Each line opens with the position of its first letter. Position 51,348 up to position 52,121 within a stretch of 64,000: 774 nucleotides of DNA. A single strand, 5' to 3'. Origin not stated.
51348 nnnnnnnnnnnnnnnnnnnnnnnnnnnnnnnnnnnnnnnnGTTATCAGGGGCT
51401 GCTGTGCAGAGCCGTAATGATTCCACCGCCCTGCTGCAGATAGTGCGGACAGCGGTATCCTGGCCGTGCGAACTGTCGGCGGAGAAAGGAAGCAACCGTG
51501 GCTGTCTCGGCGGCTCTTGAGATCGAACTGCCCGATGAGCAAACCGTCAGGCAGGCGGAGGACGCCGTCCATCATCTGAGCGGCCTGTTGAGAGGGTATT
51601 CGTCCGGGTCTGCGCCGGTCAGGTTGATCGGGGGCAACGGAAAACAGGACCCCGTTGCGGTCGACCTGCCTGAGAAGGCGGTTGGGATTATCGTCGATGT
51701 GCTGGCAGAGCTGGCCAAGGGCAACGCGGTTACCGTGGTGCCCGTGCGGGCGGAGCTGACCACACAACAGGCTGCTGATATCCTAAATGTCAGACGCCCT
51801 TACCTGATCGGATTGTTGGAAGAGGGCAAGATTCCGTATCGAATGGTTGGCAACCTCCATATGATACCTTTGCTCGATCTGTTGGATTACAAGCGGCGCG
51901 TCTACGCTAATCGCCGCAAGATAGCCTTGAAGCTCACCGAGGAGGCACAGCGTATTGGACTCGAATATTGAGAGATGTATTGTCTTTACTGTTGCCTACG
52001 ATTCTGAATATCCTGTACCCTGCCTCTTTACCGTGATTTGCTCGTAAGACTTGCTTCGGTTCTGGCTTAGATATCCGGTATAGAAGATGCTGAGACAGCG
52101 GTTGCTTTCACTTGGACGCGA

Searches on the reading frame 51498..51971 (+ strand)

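Call 3: search_protein_families(library=pfam, proteins=[window:51498-51971:+], max_evalue=0.01)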
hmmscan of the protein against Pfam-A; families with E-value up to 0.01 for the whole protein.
window:51498-51971:+ (157 aa): 1 family
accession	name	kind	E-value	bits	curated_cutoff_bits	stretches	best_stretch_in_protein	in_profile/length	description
PF12728.13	HTH_17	-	2.3e-08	34.6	27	1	87-134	2-49/51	Helix-turn-helix domain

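Call 4: search_protein_families(library=padloc, proteins=[window:51498-51971:+], max_evalue=0.01)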
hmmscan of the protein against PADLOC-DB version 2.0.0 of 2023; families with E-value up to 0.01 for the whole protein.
window:51498-51971:+ (157 aa): 0 families

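Call 5: search_protein_families(library=ncbifam, proteins=[window:51498-51971:+], max_evalue=0.01)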
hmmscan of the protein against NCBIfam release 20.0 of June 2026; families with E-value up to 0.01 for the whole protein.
window:51498-51971:+ (157 aa): 1 family
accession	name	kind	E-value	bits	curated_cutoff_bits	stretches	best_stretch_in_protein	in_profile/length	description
TIGR01764.1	excise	domain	4.4e-08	33.4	28.8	1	87-133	2-48/49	excisionase family DNA-binding protein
